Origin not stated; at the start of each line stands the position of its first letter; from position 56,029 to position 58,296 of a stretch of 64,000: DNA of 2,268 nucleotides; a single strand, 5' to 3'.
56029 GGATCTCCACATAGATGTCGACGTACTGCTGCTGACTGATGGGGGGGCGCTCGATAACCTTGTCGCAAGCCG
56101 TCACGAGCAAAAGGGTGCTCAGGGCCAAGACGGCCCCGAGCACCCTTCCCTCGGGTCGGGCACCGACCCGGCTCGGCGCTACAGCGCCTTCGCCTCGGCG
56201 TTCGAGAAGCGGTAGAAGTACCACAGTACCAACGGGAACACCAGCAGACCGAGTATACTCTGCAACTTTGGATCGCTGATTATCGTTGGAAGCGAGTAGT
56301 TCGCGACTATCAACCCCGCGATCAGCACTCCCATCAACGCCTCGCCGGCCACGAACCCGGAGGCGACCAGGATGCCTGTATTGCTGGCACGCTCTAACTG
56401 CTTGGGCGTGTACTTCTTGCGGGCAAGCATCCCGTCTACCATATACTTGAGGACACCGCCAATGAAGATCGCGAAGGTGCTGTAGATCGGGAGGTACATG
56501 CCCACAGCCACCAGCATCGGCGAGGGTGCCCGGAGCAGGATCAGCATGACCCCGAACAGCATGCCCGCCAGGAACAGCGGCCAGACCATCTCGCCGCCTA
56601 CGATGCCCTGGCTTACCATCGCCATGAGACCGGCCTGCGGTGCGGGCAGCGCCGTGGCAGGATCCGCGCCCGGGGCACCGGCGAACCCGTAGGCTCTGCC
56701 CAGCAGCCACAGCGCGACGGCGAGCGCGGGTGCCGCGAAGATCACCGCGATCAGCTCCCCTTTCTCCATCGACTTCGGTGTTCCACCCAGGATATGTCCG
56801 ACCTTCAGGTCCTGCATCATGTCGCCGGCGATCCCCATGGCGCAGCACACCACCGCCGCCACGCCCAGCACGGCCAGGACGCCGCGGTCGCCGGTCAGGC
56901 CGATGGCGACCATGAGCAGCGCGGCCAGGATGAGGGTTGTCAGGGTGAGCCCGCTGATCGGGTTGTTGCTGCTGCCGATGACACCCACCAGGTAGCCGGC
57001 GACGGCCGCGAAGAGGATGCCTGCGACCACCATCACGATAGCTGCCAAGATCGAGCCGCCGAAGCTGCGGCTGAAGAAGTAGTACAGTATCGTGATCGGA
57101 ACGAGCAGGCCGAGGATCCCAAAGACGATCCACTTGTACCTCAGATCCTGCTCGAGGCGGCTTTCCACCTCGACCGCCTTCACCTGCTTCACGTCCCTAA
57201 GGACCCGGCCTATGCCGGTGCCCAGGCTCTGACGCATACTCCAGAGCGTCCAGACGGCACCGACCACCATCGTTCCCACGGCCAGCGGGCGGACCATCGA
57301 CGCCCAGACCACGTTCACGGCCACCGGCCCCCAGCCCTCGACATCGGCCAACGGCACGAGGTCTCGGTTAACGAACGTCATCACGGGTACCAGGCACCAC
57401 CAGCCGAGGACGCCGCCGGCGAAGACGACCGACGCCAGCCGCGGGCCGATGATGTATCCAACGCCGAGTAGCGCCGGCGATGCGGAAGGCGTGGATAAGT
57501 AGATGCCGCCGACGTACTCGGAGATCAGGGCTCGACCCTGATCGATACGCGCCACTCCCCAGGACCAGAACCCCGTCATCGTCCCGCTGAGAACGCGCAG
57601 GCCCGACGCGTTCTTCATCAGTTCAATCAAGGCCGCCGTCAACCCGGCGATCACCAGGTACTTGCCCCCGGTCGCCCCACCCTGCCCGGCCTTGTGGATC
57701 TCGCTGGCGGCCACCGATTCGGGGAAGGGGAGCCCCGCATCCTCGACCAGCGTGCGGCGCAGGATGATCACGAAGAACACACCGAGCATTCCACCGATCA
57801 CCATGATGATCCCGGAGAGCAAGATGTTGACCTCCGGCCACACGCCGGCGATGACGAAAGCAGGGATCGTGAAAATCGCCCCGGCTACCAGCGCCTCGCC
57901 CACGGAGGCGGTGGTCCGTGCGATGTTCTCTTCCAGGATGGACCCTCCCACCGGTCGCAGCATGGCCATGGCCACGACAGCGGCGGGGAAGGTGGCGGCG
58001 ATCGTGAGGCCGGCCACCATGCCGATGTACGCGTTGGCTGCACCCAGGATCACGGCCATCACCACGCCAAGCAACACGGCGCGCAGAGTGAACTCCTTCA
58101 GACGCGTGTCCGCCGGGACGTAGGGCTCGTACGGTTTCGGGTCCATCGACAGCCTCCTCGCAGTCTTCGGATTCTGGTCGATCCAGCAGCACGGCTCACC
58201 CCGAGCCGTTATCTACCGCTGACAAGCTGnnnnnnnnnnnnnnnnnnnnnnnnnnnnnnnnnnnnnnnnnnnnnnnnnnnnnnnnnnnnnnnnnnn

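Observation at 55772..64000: M48 protease, CarboxypepD_reg TonB-dependent receptor, two beta-propeller lipoproteins, OPT transporter and small lipoprotein: candidate two-membrane import pathway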

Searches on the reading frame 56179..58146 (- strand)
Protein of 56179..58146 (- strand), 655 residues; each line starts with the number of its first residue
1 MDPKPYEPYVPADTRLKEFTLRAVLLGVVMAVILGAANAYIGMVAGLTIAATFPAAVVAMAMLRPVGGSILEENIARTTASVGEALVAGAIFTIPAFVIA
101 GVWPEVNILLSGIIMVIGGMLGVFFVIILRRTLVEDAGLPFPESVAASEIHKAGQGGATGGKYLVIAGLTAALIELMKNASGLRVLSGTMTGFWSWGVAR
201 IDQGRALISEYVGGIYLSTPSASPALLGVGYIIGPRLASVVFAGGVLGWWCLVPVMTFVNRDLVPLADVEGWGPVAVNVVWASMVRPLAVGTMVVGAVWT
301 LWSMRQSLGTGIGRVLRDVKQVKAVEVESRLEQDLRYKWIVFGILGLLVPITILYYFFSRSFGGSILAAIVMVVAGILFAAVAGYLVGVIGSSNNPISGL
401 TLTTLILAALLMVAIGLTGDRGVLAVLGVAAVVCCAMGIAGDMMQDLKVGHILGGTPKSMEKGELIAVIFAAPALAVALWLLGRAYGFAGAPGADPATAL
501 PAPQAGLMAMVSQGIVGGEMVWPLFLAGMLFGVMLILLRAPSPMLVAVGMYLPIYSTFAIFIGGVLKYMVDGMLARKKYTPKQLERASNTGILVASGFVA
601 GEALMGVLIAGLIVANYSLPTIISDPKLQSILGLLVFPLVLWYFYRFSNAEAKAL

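Call 5: search_protein_families(library=pfam, proteins=[window:56179-58146:-], max_evalue=0.01)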
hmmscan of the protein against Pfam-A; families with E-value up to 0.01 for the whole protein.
window:56179-58146:- (655 aa): 1 family
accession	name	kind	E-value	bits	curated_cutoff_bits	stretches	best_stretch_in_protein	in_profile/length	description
PF03169.20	OPT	-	5.3e-83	280.1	25.8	1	18-612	1-622/623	OPT oligopeptide transporter protein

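Call 6: search_protein_families(library=ncbifam, proteins=[window:56179-58146:-], max_evalue=0.01)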
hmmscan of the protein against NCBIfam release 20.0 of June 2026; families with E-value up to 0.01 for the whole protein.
window:56179-58146:- (655 aa): 2 families
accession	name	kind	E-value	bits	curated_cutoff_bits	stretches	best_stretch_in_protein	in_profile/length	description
TIGR00733.1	TIGR00733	equivalog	1.5e-107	360.6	182.5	1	18-614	1-589/589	OPT family oligopeptide transporter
TIGR00728.1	OPT_sfam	superfamily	4e-62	210.7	128.35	1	11-616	7-658/659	OPT family oligopeptide transporter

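Call 16: search_solved_structures(query=window:56179-58146:-, max_evalue=0.01)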
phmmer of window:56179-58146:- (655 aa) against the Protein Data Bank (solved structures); distinct sequences matched with E-value up to 0.01: 0.

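Call 51: find_homologous_proteins(query=window:56179-58146:-, max_evalue=1e-20)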
Query window:56179-58146:- (655 aa): 8000 proteins with E <= 1e-20 among 8000 candidates; the best 120 are listed.
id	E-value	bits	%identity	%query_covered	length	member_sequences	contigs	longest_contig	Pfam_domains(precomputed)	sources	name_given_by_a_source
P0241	0.0e+0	1380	100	100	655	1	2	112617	PF03169.21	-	-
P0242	0.0e+0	1288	93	100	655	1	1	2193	PF03169.21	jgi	jgi:putative OPT family oligopeptide transporter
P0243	0.0e+0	1286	93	100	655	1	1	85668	PF03169.21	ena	-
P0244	0.0e+0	1241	89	100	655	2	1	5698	PF03169.21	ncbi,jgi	jgi:putative OPT family oligopeptide transporter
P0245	0.0e+0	1195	85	100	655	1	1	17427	PF03169.21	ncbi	-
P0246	0.0e+0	1192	85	100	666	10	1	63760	PF03169.21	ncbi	-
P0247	0.0e+0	1191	86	100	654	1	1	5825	PF03169.21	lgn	-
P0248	0.0e+0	1189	85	100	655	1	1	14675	PF03169.21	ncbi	-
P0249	0.0e+0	1180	84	100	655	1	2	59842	PF03169.21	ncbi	-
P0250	0.0e+0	1176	85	100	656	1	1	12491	PF03169.21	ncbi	ncbi:MAG: oligopeptide transporter, OPT family [Gemmatimonadales bacterium]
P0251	0.0e+0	1172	84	100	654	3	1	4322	PF03169.21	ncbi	-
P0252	0.0e+0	1166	84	100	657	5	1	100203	PF03169.21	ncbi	-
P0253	0.0e+0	1164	87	98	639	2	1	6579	PF03169.21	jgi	jgi:putative OPT family oligopeptide transporter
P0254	0.0e+0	1162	84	100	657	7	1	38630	PF03169.21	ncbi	-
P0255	0.0e+0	1159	83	100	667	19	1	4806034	PF03169.21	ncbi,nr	ncbi:MAG: oligopeptide transporter, OPT family [Gemmatimonadota bacterium]|nr:MAG: oligopeptide tran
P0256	0.0e+0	1155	83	100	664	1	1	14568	PF03169.21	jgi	jgi:putative OPT family oligopeptide transporter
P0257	0.0e+0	1155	85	98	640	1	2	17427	PF03169.21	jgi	jgi:putative OPT family oligopeptide transporter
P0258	0.0e+0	1150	85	98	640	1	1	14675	PF03169.21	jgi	jgi:putative OPT family oligopeptide transporter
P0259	0.0e+0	1146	82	100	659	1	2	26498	PF03169.21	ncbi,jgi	jgi:putative OPT family oligopeptide transporter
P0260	0.0e+0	1145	83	100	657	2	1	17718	PF03169.21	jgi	jgi:putative OPT family oligopeptide transporter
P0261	0.0e+0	1145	82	100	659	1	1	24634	PF03169.21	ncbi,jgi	jgi:putative OPT family oligopeptide transporter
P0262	0.0e+0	1141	81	100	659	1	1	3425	PF03169.21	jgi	jgi:putative OPT family oligopeptide transporter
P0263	0.0e+0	1141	84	98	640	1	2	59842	PF03169.21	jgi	jgi:putative OPT family oligopeptide transporter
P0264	0.0e+0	1138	81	100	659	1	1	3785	PF03169.21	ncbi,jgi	jgi:putative OPT family oligopeptide transporter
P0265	0.0e+0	1134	84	98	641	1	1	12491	PF03169.21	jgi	jgi:putative OPT family oligopeptide transporter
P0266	0.0e+0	1133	82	100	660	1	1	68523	PF03169.21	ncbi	-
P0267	0.0e+0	1129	82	100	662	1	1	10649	PF03169.21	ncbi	-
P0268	0.0e+0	1117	81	100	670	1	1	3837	PF03169.21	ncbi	-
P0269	0.0e+0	1107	80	100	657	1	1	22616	PF03169.21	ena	-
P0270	0.0e+0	1099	79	100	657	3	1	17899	PF03169.21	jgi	jgi:putative OPT family oligopeptide transporter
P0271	0.0e+0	1098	79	100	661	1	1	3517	PF03169.21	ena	-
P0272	0.0e+0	1070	78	100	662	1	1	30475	PF03169.21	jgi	-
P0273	0.0e+0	1057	77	100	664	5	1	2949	PF03169.21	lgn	-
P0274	0.0e+0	1052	77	100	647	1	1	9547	PF03169.21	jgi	jgi:putative OPT family oligopeptide transporter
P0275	0.0e+0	1050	75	100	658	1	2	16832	PF03169.21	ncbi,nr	ncbi:oligopeptide transporter, OPT family [candidate division KSB1 bacterium]|nr:oligopeptide transp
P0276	0.0e+0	1043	76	100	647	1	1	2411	PF03169.21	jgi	jgi:putative OPT family oligopeptide transporter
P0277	0.0e+0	1039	74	100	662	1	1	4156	PF03169.21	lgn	-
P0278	0.0e+0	1036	75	100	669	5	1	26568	PF03169.21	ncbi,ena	-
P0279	0.0e+0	1035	76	100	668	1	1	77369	PF03169.21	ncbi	-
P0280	0.0e+0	1035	75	100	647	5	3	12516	PF03169.21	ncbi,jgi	jgi:putative OPT family oligopeptide transporter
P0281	0.0e+0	1029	75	99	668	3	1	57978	PF03169.21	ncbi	ncbi:MAG: oligopeptide transporter, OPT family [Gemmatimonadota bacterium]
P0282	0.0e+0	1026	81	91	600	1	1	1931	PF03169.21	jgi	jgi:putative OPT family oligopeptide transporter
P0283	0.0e+0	1024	75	100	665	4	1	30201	PF03169.21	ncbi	-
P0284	0.0e+0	1015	75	98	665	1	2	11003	PF03169.21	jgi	jgi:putative OPT family oligopeptide transporter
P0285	0.0e+0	1015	74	100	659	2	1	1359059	PF03169.21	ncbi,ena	-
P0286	0.0e+0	1015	75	98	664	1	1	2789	PF03169.21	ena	-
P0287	3.4e-298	1009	74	100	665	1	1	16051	PF03169.21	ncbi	ncbi:MAG: oligopeptide transporter, OPT family [Longimicrobiales bacterium]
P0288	7.4e-298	1008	75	100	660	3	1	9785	PF03169.21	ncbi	-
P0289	3.0e-296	1002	75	98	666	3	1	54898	PF03169.21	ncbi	-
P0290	9.9e-296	1001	74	100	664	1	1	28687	PF03169.21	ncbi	ncbi:MAG: OPT family oligopeptide transporter [Gemmatimonadota bacterium]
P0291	2.1e-295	999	74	100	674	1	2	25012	PF03169.21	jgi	jgi:putative OPT family oligopeptide transporter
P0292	4.0e-295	999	74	100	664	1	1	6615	PF03169.21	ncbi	ncbi:MAG: OPT family oligopeptide transporter [Gemmatimonadota bacterium]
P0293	8.2e-295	998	74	99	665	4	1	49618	PF03169.21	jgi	jgi:putative OPT family oligopeptide transporter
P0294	6.3e-293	991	73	100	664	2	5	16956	PF03169.21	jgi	jgi:putative OPT family oligopeptide transporter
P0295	6.5e-292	988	73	99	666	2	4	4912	PF03169.21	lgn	-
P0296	6.6e-292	988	73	100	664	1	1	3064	PF03169.21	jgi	jgi:putative OPT family oligopeptide transporter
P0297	1.1e-291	987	73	100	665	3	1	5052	PF03169.21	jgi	jgi:putative OPT family oligopeptide transporter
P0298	1.9e-291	986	81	88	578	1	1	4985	PF03169.21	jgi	jgi:putative OPT family oligopeptide transporter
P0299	2.4e-291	986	75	99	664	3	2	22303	PF03169.21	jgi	jgi:putative OPT family oligopeptide transporter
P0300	9.0e-291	984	72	100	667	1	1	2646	PF03169.21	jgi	jgi:putative OPT family oligopeptide transporter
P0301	1.3e-290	984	73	98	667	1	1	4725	PF03169.21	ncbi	-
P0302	3.1e-290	982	73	100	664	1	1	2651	PF03169.21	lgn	-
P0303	7.6e-290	981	82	85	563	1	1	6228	PF03169.21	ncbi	-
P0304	3.0e-287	973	72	99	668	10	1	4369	PF03169.21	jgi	jgi:putative OPT family oligopeptide transporter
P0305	1.9e-286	970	72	100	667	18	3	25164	PF03169.21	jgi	jgi:putative OPT family oligopeptide transporter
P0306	1.5e-285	967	72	100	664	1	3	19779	PF03169.21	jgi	jgi:putative OPT family oligopeptide transporter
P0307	7.2e-277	938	70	99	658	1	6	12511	PF03169.21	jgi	jgi:putative OPT family oligopeptide transporter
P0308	1.1e-275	934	70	100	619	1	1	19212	PF03169.21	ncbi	ncbi:MAG: oligopeptide transporter, OPT family [Gemmatimonadota bacterium]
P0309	1.9e-273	927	81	81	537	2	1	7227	PF03169.21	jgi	jgi:putative OPT family oligopeptide transporter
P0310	4.3e-246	837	72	87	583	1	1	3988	PF03169.21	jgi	jgi:putative OPT family oligopeptide transporter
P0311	1.7e-237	808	80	71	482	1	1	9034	PF03169.21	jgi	jgi:putative OPT family oligopeptide transporter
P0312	6.2e-236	803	72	82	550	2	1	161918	PF03169.21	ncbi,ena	-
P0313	5.4e-218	744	82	66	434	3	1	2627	PF03169.21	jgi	jgi:putative OPT family oligopeptide transporter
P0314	1.6e-217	742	57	100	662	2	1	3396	PF03169.21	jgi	jgi:putative OPT family oligopeptide transporter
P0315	9.3e-217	740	57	100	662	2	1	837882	PF03169.21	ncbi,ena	-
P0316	6.7e-215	734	57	100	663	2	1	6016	PF03169.21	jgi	jgi:putative OPT family oligopeptide transporter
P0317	9.5e-214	730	56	98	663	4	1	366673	PF03169.21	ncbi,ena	-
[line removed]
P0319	4.1e-212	724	57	98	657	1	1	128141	PF03169.21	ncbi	-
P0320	7.9e-212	723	58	95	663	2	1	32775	PF03169.21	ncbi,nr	ncbi:MAG: oligopeptide transporter, OPT family [Acidobacteria bacterium]|nr:oligopeptide transporter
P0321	8.0e-212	723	58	98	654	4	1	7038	PF03169.21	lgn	-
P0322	8.1e-211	720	55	100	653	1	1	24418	PF03169.21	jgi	jgi:putative OPT family oligopeptide transporter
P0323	2.5e-210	718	56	99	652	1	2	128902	PF03169.21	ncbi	-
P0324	2.7e-210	718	56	99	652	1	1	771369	PF03169.21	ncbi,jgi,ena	-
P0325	3.9e-210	718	56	100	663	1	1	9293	PF03169.21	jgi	jgi:putative OPT family oligopeptide transporter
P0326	7.9e-210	717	56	98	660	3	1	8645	PF03169.21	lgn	-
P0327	8.7e-210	717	56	98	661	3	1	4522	PF03169.21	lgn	-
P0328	1.7e-209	716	58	99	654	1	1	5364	PF03169.21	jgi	-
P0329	6.4e-209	714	55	100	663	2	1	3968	PF03169.21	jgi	jgi:putative OPT family oligopeptide transporter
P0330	7.0e-209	714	56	100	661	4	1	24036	PF03169.21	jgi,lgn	-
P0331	7.5e-209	714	56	99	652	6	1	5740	PF03169.21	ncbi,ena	-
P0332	1.0e-208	713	56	99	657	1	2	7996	PF03169.21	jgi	jgi:putative OPT family oligopeptide transporter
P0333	1.6e-208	712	56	99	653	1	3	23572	PF03169.21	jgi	jgi:putative OPT family oligopeptide transporter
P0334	2.1e-208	712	56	98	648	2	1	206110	PF03169.21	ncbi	-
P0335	5.5e-208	711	58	95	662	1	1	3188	PF03169.21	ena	-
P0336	6.3e-208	710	56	97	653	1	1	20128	PF03169.21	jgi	-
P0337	6.9e-208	710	55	99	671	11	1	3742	PF03169.21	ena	-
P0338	9.4e-208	710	55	100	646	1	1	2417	PF03169.21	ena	-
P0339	1.1e-207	710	58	93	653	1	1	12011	PF03169.21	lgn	-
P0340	1.6e-207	709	58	93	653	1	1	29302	PF03169.21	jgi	jgi:putative OPT family oligopeptide transporter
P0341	2.2e-207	709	58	93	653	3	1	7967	PF03169.21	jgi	jgi:putative OPT family oligopeptide transporter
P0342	2.5e-207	708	58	93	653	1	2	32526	PF03169.21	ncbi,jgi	ncbi:MAG: oligopeptide transporter, OPT family [Candidatus Latescibacterota bacterium]|jgi:putative 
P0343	2.7e-207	708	58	93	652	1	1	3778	PF03169.21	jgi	-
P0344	2.9e-207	708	57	96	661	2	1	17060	PF03169.21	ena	-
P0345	3.1e-207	708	55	95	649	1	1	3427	PF03169.21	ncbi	ncbi:OPT family oligopeptide transporter [candidate division KSB1 bacterium]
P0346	5.7e-207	707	58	93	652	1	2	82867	PF03169.21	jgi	jgi:putative OPT family oligopeptide transporter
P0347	8.1e-207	707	57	98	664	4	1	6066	PF03169.21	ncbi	-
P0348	1.1e-206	706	55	99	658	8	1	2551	PF03169.21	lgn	-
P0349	2.4e-206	705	54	100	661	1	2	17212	PF03169.21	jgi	jgi:putative OPT family oligopeptide transporter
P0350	2.6e-206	705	57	94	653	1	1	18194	PF03169.21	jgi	-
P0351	4.0e-206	705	55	99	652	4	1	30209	PF03169.21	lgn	-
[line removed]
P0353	4.4e-206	704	54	100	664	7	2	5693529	PF03169.21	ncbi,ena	-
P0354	5.7e-206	704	58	93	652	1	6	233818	PF03169.21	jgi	jgi:putative OPT family oligopeptide transporter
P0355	9.2e-206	703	58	93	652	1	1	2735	PF03169.21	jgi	jgi:putative OPT family oligopeptide transporter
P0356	1.7e-205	702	56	94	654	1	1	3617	PF03169.21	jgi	jgi:putative OPT family oligopeptide transporter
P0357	1.8e-205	702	56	98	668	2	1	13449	PF03169.21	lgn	-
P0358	2.7e-205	702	56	97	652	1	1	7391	PF03169.21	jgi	-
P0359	2.8e-205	702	55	100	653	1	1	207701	PF03169.21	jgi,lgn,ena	-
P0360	4.2e-205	701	57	93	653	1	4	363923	PF03169.21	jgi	jgi:putative OPT family oligopeptide transporter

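Call 52: find_encoding_contigs(protein=P0255, flank=8000, max_places=1)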
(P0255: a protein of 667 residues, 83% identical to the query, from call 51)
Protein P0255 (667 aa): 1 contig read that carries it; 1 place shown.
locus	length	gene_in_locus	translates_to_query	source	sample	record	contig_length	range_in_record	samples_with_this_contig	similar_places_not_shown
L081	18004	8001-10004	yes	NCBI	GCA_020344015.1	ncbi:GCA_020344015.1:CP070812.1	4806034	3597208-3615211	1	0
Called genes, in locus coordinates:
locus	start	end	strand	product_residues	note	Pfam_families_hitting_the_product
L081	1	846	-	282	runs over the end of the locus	PF00590:TP_methylase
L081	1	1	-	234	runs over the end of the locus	PF13709:DUF4159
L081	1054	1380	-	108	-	PF00085:Thioredoxin, PF14595:Thioredoxin_9 (weak), PF13098:Thioredoxin_2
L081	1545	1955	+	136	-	PF00903:Glyoxalase, PF13468:Glyoxalase_3, PF13669:Glyoxalase_4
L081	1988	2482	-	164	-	-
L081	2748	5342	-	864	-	PF02861:Clp_N, PF13191:AAA_16 (weak), PF23569:NBD_SMAX1, PF00004:AAA, PF17871:AAA_lid_9, PF07724:AAA_2, PF07728:AAA_5, PF10431:ClpB_D2-small, +6 more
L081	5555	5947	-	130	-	PF00011:HSP20, PF17886:ArsA_HSP20 (weak)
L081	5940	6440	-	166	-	PF00011:HSP20, PF17886:ArsA_HSP20 (weak)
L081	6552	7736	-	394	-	PF06271:RDD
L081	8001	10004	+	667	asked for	PF03169:OPT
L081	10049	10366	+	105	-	-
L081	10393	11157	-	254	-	PF01784:DUF34_NIF3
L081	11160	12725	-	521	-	PF00117:GATase, PF07722:Peptidase_C26, PF02540:NAD_synthase (faint), PF00958:GMP_synt_C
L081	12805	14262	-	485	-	PF00587:tRNA-synt_2b, PF03129:HGTP_anticodon, PF09180:ProRS-C_1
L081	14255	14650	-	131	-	-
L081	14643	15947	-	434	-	PF13393:tRNA-synt_His, PF00587:tRNA-synt_2b (weak), PF03129:HGTP_anticodon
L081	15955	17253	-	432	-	PF08245:Mur_ligase_M, PF02875:Mur_ligase_C, PF27239:FOL3_C (weak)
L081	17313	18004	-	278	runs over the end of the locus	PF17848:Zn_ribbon_ACC (weak), PF01039:Carboxyl_trans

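Call 53: find_encoding_contigs(protein=P0285, flank=8000, max_places=1)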
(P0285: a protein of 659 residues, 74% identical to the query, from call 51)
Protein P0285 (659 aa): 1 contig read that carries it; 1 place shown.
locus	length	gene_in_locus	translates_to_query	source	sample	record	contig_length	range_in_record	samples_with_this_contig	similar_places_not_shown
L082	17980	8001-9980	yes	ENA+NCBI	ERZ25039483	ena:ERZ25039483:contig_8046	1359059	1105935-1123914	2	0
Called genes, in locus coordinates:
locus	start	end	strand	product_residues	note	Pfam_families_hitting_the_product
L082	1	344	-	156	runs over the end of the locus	-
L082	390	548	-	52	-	PF19451:DUF5989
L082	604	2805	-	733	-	PF02543:Carbam_trans_N, PF16861:Carbam_trans_C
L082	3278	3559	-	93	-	-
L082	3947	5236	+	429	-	PF01656:CbiA (weak), PF13614:AAA_31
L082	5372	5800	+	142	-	-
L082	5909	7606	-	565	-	PF00246:Peptidase_M14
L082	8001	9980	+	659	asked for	PF03169:OPT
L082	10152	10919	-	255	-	PF04338:DUF481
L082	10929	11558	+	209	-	PF00975:Thioesterase (faint), PF02089:Palm_thioest (weak)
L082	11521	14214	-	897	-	PF00348:polyprenyl_synt, PF00494:SQS_PSY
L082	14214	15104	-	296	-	PF04240:Caroten_synth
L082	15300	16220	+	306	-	PF00376:MerR, PF13411:MerR_1, PF02607:B12-binding_2 (weak), PF02310:B12-binding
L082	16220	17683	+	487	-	PF00070:Pyr_redox (faint), PF00890:FAD_binding_2 (faint), PF01266:DAO (faint), PF01593:Amino_oxidase, PF03486:HI0933_like (faint), PF07992:Pyr_redox_2 (faint), PF13450:NAD_binding_8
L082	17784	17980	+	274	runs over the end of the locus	PF00149:Metallophos, PF12850:Metallophos_2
